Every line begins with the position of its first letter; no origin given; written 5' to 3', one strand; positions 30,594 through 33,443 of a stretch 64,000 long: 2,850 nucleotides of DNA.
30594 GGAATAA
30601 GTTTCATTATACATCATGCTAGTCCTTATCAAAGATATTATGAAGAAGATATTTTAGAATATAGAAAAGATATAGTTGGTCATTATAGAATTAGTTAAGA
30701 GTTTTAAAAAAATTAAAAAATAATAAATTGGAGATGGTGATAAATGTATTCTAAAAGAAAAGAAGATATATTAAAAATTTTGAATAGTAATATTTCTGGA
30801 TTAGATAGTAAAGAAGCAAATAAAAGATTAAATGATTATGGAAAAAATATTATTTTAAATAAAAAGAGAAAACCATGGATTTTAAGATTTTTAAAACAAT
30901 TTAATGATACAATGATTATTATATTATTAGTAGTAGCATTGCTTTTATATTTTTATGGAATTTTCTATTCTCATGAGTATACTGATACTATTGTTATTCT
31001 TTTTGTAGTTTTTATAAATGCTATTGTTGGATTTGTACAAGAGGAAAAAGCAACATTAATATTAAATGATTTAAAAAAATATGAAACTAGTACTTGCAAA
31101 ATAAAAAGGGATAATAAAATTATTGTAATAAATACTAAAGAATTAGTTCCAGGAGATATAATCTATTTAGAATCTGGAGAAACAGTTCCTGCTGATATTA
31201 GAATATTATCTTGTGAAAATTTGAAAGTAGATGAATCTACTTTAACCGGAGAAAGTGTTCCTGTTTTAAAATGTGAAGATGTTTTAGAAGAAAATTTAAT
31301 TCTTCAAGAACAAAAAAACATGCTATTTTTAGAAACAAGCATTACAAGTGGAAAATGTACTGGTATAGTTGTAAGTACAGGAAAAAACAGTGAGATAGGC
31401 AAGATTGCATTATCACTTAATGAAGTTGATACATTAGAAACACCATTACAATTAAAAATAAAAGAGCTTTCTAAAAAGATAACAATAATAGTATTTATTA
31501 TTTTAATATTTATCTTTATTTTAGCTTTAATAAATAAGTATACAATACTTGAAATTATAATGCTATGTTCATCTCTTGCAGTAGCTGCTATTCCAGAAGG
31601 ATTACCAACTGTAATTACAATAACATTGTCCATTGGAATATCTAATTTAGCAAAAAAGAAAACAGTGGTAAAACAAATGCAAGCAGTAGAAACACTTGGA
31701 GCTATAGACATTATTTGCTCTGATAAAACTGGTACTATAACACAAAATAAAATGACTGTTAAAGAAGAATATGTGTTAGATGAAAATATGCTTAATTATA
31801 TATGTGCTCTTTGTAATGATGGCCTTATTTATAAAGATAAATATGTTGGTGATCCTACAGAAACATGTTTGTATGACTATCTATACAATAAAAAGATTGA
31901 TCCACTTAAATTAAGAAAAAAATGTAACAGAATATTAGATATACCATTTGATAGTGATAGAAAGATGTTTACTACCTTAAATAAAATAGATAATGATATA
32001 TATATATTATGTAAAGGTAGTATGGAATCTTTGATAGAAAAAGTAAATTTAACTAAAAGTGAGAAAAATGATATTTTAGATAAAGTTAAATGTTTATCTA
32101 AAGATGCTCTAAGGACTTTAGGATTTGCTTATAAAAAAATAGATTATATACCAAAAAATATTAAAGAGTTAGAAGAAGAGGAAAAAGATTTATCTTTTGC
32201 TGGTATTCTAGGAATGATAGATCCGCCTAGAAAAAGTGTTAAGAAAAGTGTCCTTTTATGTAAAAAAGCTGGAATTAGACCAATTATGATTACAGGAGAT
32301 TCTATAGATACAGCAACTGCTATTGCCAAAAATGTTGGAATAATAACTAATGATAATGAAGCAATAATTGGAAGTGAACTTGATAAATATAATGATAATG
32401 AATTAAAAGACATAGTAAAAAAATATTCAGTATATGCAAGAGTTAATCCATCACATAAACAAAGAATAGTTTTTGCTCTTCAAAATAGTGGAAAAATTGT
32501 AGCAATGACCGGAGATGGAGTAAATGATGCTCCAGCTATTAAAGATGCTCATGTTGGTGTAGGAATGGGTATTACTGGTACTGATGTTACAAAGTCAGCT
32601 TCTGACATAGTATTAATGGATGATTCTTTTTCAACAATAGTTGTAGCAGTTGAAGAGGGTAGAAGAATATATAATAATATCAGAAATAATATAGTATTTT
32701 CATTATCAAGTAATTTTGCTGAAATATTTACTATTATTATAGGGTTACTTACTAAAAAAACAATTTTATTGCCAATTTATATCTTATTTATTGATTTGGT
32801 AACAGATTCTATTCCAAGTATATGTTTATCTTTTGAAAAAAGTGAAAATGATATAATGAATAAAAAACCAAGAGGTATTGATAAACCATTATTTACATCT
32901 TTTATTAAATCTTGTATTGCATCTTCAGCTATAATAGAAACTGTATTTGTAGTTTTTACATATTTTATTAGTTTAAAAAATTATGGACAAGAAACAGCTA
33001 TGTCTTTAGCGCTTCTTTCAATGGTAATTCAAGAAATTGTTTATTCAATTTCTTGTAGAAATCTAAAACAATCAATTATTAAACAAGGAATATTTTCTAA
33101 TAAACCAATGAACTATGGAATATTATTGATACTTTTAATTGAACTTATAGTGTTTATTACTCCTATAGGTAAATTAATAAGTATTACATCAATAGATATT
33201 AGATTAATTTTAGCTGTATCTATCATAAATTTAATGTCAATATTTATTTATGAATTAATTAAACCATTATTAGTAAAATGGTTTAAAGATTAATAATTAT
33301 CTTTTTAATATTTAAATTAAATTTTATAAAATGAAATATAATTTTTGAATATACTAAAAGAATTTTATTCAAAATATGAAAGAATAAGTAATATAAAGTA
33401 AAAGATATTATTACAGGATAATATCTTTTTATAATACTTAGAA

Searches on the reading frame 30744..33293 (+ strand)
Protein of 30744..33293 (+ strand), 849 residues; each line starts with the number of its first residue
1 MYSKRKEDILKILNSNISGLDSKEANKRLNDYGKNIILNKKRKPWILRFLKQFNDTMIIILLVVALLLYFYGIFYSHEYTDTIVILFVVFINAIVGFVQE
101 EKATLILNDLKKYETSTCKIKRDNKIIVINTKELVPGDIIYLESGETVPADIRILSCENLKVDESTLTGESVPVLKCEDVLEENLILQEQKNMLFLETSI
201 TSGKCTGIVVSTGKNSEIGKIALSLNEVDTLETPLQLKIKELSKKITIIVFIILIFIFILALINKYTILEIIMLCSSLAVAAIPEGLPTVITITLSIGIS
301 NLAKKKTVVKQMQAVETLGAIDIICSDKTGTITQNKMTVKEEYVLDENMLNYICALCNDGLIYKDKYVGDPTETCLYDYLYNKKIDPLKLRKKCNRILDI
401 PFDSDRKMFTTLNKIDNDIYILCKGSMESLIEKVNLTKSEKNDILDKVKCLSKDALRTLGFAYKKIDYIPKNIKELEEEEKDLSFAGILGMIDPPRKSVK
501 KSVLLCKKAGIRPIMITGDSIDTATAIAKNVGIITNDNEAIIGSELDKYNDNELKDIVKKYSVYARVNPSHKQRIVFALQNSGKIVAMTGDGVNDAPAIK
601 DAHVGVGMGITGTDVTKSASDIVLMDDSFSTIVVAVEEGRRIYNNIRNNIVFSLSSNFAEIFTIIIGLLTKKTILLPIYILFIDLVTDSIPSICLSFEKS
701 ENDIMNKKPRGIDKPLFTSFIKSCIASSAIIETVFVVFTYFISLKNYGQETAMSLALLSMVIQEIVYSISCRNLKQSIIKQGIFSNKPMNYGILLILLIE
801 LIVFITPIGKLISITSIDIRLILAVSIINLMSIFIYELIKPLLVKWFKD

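Call 58: search_protein_families(library=pfam, proteins=[window:30744-33293:+], max_evalue=0.00001)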
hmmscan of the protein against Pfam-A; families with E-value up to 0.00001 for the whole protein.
window:30744-33293:+ (849 aa): 5 families
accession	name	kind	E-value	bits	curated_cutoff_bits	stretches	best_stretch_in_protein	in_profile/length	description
PF00122.25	E1-E2_ATPase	-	7.2e-49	166.2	28.1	1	115-305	4-181/181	E1-E2 ATPase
PF00689.26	Cation_ATPase_C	-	3.9e-34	118.4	27.3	1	673-840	2-173/175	Cation transporting ATPase, C-terminus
PF00690.31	Cation_ATPase_N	-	4.5e-19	68.3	20.4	1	3-67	3-68/69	Cation transporter/ATPase, N-terminus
PF00702.32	Hydrolase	-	1.6e-15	58.4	26.4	1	321-603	1-191/191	haloacid dehalogenase-like hydrolase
PF13246.12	Cation_ATPase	-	4e-13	49.6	21.7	1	363-433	15-87/91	Cation transport ATPase (P-type)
